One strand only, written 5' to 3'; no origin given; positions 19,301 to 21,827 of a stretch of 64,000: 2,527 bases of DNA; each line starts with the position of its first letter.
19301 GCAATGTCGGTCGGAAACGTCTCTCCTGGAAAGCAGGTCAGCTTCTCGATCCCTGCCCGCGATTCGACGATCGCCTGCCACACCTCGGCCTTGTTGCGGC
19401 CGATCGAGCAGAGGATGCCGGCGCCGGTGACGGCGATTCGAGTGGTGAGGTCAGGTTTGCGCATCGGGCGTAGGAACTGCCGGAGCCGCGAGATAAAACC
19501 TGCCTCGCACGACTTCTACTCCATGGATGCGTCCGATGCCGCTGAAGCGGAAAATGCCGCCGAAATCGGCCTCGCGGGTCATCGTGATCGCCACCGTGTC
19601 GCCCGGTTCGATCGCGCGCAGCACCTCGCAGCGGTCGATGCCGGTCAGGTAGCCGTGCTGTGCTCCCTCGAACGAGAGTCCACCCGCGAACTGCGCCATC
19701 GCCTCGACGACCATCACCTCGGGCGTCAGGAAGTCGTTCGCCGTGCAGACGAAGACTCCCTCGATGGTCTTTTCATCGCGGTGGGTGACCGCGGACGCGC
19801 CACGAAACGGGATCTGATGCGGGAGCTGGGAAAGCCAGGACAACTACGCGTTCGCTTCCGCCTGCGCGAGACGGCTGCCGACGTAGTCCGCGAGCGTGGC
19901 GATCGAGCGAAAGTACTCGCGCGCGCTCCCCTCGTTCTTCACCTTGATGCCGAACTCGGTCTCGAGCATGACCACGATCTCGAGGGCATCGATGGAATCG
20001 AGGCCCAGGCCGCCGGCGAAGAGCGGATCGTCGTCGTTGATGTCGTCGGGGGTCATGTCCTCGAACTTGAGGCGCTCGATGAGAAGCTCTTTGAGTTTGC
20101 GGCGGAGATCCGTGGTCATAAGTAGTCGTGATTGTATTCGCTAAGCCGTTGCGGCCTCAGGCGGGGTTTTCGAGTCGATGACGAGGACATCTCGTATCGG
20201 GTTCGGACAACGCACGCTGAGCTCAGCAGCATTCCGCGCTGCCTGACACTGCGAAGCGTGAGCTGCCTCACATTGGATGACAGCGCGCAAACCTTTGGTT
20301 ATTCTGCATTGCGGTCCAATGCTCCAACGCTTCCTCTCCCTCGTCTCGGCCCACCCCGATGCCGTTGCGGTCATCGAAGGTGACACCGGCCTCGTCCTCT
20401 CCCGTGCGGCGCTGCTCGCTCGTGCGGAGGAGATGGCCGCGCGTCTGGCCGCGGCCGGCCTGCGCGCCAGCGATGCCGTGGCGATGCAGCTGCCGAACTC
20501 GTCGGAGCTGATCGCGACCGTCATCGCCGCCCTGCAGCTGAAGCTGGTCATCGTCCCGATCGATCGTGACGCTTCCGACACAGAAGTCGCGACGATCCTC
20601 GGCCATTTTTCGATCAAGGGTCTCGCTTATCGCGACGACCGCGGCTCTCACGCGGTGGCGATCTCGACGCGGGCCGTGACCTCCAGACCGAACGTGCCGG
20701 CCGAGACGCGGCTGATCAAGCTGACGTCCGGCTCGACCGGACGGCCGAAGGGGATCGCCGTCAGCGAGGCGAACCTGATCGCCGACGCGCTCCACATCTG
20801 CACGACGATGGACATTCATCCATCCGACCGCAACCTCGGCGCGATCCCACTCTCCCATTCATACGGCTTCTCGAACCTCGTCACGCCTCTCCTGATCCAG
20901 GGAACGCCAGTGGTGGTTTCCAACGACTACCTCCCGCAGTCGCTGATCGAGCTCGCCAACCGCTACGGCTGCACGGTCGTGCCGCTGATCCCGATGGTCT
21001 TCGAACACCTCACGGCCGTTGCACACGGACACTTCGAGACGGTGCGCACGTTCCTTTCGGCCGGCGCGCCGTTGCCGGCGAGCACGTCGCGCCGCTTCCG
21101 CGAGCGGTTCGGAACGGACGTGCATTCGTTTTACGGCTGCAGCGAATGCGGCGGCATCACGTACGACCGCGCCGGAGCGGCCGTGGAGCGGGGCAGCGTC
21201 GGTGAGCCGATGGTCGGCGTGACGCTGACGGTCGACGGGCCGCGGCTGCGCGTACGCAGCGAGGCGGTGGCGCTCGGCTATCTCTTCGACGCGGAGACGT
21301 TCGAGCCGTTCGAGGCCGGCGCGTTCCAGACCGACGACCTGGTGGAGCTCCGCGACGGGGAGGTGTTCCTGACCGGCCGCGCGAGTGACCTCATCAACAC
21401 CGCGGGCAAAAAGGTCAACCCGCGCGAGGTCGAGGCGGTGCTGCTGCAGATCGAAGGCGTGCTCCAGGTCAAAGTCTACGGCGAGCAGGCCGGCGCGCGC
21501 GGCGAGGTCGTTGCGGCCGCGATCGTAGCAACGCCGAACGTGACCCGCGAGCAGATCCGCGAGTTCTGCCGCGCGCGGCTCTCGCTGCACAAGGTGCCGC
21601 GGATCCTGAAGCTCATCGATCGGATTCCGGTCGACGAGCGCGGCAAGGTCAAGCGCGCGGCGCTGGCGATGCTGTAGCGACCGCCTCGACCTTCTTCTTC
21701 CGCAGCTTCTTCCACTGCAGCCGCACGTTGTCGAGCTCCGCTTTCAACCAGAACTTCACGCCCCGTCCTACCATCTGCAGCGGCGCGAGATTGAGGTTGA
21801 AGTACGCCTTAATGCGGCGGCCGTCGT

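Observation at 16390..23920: Type-II-PKS/FAS-like operon with Cys-less KS partner, AMP-ligase, flavin-dependent halogenase, GT2 and ExoD: candidate halogenated aryl-polyene/xanthomonadin-like or glycolipid cluster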

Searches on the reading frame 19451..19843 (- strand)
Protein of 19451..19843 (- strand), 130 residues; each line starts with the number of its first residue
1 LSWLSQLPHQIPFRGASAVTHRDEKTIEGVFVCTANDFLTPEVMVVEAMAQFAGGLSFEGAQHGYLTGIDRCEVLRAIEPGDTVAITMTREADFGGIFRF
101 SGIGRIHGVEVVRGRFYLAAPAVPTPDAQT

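Call 3: search_protein_families(library=pfam, proteins=[window:19451-19843:-], max_evalue=0.01)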
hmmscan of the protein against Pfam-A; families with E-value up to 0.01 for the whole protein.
window:19451-19843:- (130 aa): 0 families

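Call 4: search_protein_families(library=ncbifam, proteins=[window:19451-19843:-], max_evalue=0.01)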
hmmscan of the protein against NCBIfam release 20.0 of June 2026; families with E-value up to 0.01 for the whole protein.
window:19451-19843:- (130 aa): 3 families
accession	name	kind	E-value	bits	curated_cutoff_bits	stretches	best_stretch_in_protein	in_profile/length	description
NF000582.1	PRK00006.1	equivalog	1e-10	41.7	113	1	23-117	39-134/137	3-hydroxyacyl-ACP dehydratase FabZ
TIGR01750.1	fabZ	equivalog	1.5e-07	31.3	155.15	1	37-117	51-138/141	3-hydroxyacyl-ACP dehydratase FabZ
NF009667.0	PRK13188.1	equivalog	1.6e-06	27.1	465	1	7-111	330-450/464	bifunctional UDP-3-O-[3-hydroxymyristoyl] N-acetylglucosamine deacetylase/3-hydroxyacyl-ACP dehydratase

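Call 57: search_solved_structures(query=window:19451-19843:-, max_evalue=1, show_alignments=3)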
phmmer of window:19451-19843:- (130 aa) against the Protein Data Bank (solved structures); distinct sequences matched with E-value up to 1: 12.
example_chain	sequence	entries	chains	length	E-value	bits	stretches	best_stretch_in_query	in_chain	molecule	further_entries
4h4g_A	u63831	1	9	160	4.5e-07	33.1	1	39-112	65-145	(3R)-hydroxymyristoyl-[acyl-carrier-protein] dehydratase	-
6n3p_A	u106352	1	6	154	5.5e-07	32.8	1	39-113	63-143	3-hydroxyacyl-[acyl-carrier-protein] dehydratase FabZ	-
5bux_A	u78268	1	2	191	1.6e-06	31.3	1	39-125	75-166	3-hydroxyacyl-[acyl-carrier-protein] dehydratase FabZ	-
5buw_A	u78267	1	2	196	1.7e-06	31.2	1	39-125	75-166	3-hydroxyacyl-[acyl-carrier-protein] dehydratase FabZ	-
4i83_A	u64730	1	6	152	0.00022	24.4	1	39-113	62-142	3-hydroxyacyl-[acyl-carrier-protein] dehydratase FabZ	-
1zhg_A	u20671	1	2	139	0.00022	24.3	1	7-112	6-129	beta hydroxyacyl-acyl carrier protein dehydratase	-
2okh_A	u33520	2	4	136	0.00025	24.2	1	7-112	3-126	Beta-hydroxyacyl-ACP dehydratase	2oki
1z6b_A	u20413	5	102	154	0.00031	23.9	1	7-112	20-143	fatty acid synthesis protein | Beta-hydroxyacyl-ACP dehydratase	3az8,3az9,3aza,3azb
3d6x_A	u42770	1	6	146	0.0011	22.2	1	39-111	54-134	(3R)-hydroxymyristoyl-[acyl-carrier-protein] dehydratase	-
4zw0_A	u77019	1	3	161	0.038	17.2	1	7-111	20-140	3-hydroxyacyl-[acyl-carrier-protein] dehydratase FabZ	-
5buy_A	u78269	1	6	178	0.14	15.3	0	59-90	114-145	3-hydroxyacyl-[acyl-carrier-protein] dehydratase FabZ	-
1u1z_A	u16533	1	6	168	0.76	12.9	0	39-85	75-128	(3R)-hydroxymyristoyl-[acyl carrier protein] dehydratase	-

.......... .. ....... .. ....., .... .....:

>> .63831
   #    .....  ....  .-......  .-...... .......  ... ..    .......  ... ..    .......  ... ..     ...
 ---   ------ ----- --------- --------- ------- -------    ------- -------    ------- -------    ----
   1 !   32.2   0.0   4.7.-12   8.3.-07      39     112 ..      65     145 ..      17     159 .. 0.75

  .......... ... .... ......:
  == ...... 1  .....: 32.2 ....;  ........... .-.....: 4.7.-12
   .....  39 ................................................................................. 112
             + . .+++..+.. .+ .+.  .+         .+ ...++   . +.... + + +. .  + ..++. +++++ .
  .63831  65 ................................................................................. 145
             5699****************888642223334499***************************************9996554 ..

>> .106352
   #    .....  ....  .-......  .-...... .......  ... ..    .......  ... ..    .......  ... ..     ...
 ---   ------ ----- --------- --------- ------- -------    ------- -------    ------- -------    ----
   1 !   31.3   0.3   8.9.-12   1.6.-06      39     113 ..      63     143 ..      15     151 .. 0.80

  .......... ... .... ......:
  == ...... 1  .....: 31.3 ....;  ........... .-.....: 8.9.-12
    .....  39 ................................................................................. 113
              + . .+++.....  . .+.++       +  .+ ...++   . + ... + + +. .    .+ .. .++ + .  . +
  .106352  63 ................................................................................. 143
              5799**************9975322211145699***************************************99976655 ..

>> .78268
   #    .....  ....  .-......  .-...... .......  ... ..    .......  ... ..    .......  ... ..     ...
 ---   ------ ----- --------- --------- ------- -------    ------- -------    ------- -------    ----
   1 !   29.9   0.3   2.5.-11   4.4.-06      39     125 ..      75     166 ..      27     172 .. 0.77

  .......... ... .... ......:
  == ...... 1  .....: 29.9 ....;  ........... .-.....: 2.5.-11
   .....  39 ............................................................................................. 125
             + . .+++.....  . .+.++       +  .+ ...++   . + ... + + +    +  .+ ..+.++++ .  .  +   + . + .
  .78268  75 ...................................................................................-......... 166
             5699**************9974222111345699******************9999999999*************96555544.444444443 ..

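Call 61: search_protein_families(library=pfam, proteins=[window:19451-19843:-], max_evalue=10)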
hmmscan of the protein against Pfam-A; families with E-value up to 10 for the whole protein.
window:19451-19843:- (130 aa): 0 families

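Call 80: predict_structure(protein=window:19451-19843:-)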
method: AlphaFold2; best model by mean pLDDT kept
length: 130 residues; sequences in the alignment: 1
mean_pLDDT: 51.8   pTM: 0.49
mean pLDDT of the five models: 51.8, 42.8, 32.3, 30.8, 27.7
residues with pLDDT >= 90: 0; 70-90: 23; 50-70: 44; < 50: 63
segments of 3 or more residues with pLDDT < 50: 1-17, 32-67, 121-130
pLDDT, mean of each block of 10 residues (from residue 1): 33 42 60 43 35 33 44 62 68 68 76 66 41
secondary structure, 60 per line:
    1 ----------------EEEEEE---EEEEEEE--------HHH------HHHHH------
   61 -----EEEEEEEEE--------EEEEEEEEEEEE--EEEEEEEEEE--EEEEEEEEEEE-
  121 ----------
elements in order: E17-22 E26-32 H50-54 E66-74 E83-94 E97-106 E109-119

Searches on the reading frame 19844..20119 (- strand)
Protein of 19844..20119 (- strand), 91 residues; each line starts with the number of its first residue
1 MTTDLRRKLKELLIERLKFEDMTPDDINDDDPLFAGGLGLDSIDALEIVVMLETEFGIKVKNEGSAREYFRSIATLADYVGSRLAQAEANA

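Call 3: search_protein_families(library=pfam, proteins=[window:19844-20119:-], max_evalue=0.01)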
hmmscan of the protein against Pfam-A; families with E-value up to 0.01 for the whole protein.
window:19844-20119:- (91 aa): 1 family
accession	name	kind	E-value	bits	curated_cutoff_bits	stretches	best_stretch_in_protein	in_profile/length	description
PF00550.31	PP-binding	-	8.7e-11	42.4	20.8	1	8-79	2-66/67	Phosphopantetheine attachment site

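Call 4: search_protein_families(library=ncbifam, proteins=[window:19844-20119:-], max_evalue=0.01)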
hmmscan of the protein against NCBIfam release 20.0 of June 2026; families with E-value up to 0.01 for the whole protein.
window:19844-20119:- (91 aa): 16 families
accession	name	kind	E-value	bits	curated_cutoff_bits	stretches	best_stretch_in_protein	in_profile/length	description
NF006617.0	PRK09184.1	subfamily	1.2e-19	70.1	70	1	2-82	11-92/96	phosphopantetheine-binding protein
NF058660.1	cispen_ACP_AmcB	equivalog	8.3e-11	41.9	80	1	6-82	3-77/80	cispentacin biosynthesis acyl carrier protein AmcB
NF052616.1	ACP_for_OlsHI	equivalog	5.2e-10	39.5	130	1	5-82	4-79/83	ornithine lipid biosynthesis acyl carrier protein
NF005480.0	PRK07081.1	equivalog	6.4e-09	35.6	72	1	9-88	5-80/83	acyl carrier protein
TIGR00517.1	acyl_carrier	equivalog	1.8e-08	34.2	70.45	1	8-82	7-75/77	acyl carrier protein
NF002148.0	PRK00982.1-2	subfamily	3.7e-08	33.1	71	1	4-82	4-76/79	acyl carrier protein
NF003757.0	PRK05350.1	equivalog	1.6e-07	31.4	65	1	7-80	9-73/83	acyl carrier protein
NF002149.0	PRK00982.1-3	equivalog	5e-07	29.6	106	1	5-82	4-75/78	acyl carrier protein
NF002151.0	PRK00982.1-5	equivalog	5.7e-07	29.6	92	1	4-64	3-59/78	acyl carrier protein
NF002150.0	PRK00982.1-4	subfamily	1.1e-06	28.8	66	1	8-82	9-77/80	acyl carrier protein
NF005798.0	PRK07639.1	equivalog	2.4e-05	24.7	100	1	8-88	9-86/91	petrobactin biosynthesis protein AsbD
NF009104.0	PRK12449.1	equivalog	9.2e-05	22.3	70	1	37-84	34-79/80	acyl carrier protein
NF005079.0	PRK06508.1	equivalog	0.0005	20.4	83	1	37-70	32-65/93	acyl carrier protein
NF003464.0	PRK05087.1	equivalog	0.00074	19.5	68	1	15-67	12-61/78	D-alanine--poly(phosphoribitol) ligase subunit DltC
NF002147.0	PRK00982.1-1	equivalog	0.0016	18.2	84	1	24-66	24-65/83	acyl carrier protein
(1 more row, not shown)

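Call 58: search_solved_structures(query=window:19844-20119:-, max_evalue=0.001, show_alignments=1)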
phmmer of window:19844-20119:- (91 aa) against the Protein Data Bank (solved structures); distinct sequences matched with E-value up to 0.001: 49.
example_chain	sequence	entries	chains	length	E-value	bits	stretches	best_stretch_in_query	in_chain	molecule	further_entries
9ls6_A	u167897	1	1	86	5.7e-13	52.1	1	4-80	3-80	Acyl carrier protein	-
7ar7_U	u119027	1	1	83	1.4e-05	28.5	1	19-83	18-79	Acyl carrier protein 2, mitochondrial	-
8e73_AB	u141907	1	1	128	1.6e-05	28.4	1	19-82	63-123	NDUAB1-alpha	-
1x3o_A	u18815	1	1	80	2e-05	28.1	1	5-84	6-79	acyl carrier protein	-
2l0q_A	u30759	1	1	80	2.9e-05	27.6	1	4-82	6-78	Acyl carrier protein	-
2ehs_A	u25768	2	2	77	3e-05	27.5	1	5-80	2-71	Acyl carrier protein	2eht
7a23_e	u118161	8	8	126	4.2e-05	27.1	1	19-83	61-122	ACPM2 | Acyl carrier protein 2, mitochondrial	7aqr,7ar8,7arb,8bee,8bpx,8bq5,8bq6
7b0n_U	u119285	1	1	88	4.8e-05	26.9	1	32-84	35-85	Acyl carrier protein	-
8b9z_T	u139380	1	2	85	5.4e-05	26.7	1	14-79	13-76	Acyl carrier protein, mitochondrial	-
7b0n_T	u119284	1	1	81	7.5e-05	26.2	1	32-80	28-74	Acyl carrier protein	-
2my5_A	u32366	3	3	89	8.5e-05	26.1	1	19-85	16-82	Peptidyl carrier protein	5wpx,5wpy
7zm7_O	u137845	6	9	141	9.7e-05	25.9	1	9-65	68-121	Acyl carrier protein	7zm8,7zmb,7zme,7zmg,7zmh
8iuf_AB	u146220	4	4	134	0.00011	25.8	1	19-79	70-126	NDUFAB1-alpha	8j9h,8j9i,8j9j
8iuf_AC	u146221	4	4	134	0.00011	25.7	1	19-80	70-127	NDUFAB1-beta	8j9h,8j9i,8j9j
4dxe_H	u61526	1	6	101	0.00011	25.7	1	8-66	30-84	Acyl carrier protein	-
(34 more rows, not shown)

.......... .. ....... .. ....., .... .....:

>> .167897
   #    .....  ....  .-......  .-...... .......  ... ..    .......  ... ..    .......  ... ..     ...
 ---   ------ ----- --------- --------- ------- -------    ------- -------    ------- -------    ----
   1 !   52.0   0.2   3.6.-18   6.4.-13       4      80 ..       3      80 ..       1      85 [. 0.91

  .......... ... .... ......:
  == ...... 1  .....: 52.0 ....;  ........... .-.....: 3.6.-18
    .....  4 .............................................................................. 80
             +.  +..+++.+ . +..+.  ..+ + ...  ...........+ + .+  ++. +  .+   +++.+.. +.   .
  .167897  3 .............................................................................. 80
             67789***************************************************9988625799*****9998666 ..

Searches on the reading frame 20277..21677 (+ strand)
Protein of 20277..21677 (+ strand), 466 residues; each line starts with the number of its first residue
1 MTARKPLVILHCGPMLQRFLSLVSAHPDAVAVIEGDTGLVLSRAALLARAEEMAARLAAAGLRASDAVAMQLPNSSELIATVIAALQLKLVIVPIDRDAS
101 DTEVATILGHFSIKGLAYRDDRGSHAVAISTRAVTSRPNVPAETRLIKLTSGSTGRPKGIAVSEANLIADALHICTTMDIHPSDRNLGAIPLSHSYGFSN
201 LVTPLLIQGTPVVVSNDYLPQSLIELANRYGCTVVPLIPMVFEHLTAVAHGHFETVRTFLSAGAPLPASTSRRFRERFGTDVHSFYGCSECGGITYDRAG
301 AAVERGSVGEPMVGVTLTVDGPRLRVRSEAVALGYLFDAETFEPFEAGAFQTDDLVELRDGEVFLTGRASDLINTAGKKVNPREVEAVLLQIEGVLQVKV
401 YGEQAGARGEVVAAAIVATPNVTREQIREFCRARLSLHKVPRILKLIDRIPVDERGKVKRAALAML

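Call 3: search_protein_families(library=pfam, proteins=[window:20277-21677:+], max_evalue=0.01)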
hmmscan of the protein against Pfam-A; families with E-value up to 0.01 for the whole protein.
window:20277-21677:+ (466 aa): 2 families
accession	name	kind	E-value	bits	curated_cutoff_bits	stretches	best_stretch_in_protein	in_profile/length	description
PF00501.34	AMP-binding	-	2e-50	172.1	29.9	1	24-319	6-355/384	AMP-binding enzyme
PF13193.12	AMP-binding_C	-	2.4e-09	38.4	24.5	1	384-457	1-76/76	AMP-binding enzyme C-terminal domain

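Call 4: search_protein_families(library=ncbifam, proteins=[window:20277-21677:+], max_evalue=0.01)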
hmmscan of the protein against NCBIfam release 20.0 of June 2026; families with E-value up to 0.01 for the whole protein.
window:20277-21677:+ (466 aa): 108 families (the best 25 are shown)
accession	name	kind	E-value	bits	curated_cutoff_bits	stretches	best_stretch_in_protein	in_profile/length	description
NF004837.0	PRK06187.1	subfamily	7.7e-58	196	476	2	147-463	175-518/531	long-chain-fatty-acid--CoA ligase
NF004511.1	PRK05852.1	equivalog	1.1e-50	172.7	650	2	129-464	142-501/505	FadD7 family fatty acid--CoA ligase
TIGR01923.1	menE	equivalog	4.1e-49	167.6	330.15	1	45-463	4-442/442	o-succinylbenzoate--CoA ligase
TIGR03098.1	ligase_PEP_1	hypoth_equivalog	1e-47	162.8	592.35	3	134-292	155-315/517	acyl-CoA ligase (AMP-forming), exosortase A system-associated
NF052269.1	Staph_lig_FadD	equivalog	3.6e-46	157.5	650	2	145-463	153-489/499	long-chain-fatty-acid--CoA ligase FadD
NF005801.1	PRK07656.1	equivalog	5.3e-46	157.3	657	2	126-462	151-498/500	FadD3 family acyl-CoA ligase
NF002966.0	PRK03640.1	equivalog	9.9e-45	153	556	1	24-464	13-477/483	o-succinylbenzoate--CoA ligase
NF005702.0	PRK07514.1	subfamily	1.3e-43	149.2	558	2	146-463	161-496/506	malonyl-CoA synthase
NF006182.0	PRK08316.1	subfamily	3.7e-42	144.5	663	2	145-459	172-509/523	fatty acyl-CoA synthetase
NF005307.0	PRK06839.1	equivalog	5.1e-42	144.1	748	1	144-464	151-490/496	o-succinylbenzoate--CoA ligase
NF004114.0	PRK05605.1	equivalog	8e-42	143.3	766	2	137-462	216-564/575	long-chain-fatty-acid--CoA ligase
NF009233.0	PRK12583.1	subfamily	1.6e-40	139.1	832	2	146-462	205-545/558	fatty acid CoA ligase family protein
NF005858.0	PRK07787.1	subfamily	1.6e-39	135.6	575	1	38-464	24-469/471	acyl-CoA synthetase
NF006167.0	PRK08308.1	equivalog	3e-39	135.1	513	1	64-464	31-408/414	acyl-CoA synthetase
NF004758.0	PRK06087.1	equivalog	1e-37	129.8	736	2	145-463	191-531/548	medium-chain fatty-acid--CoA ligase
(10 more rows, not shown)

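Call 18: search_solved_structures(query=window:20277-21677:+, max_evalue=1e-20)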
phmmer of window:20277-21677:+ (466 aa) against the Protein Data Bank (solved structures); distinct sequences matched with E-value up to 1e-20: 41.
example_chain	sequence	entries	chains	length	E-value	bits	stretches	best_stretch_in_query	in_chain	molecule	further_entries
8wev_A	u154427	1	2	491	6.9e-33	117.7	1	26-461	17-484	Feruloyl-CoA Synthetase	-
8weu_A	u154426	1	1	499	7.1e-33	117.7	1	26-461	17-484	Fatty-acyl-CoA synthase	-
3r44_A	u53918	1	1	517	9e-33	117.3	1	144-463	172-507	fatty acyl CoA synthetase FADD13 (FATTY-ACYL-CoA SYNTHETASE)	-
5buq_A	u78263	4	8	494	2e-31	112.9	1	25-461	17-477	2-succinylbenzoate--CoA ligase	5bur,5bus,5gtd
5x8f_A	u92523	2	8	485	5.1e-31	111.6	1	26-461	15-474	2-succinylbenzoate--CoA ligase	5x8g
6qjz_A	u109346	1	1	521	2e-30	109.6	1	130-463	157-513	oxalyl CoA-synthetase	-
8r2q_A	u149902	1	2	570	1.1e-29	107.1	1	144-463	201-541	Probable fatty-acid-CoA ligase FadD5 (Fatty-acid-CoA synthetase) (Fatty-acid-CoA synthase)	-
5ie0_A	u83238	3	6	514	1.7e-29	106.5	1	133-464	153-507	Oxalate--CoA ligase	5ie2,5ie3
6mfy_A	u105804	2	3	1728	8.5e-28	100.9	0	17-463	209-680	Linear gramicidin synthase subunit A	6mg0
6mfz_A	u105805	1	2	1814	1.1e-27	100.6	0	17-463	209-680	Linear gramicidin synthase subunit A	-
9be3_A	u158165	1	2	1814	1.1e-27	100.6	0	17-463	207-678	Linear gramicidin synthase subunit A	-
9be4_A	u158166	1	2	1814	1.1e-27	100.6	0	17-463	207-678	Linear gramicidin synthase subunit A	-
9meh_A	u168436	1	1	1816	1.1e-27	100.6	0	17-463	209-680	Linear gramicidin synthase subunit A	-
3cw8_X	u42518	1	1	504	1.9e-27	99.8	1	139-463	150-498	4-chlorobenzoyl CoA ligase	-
1t5d_X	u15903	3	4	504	2.6e-27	99.4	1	139-463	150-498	4-chlorobenzoyl CoA ligase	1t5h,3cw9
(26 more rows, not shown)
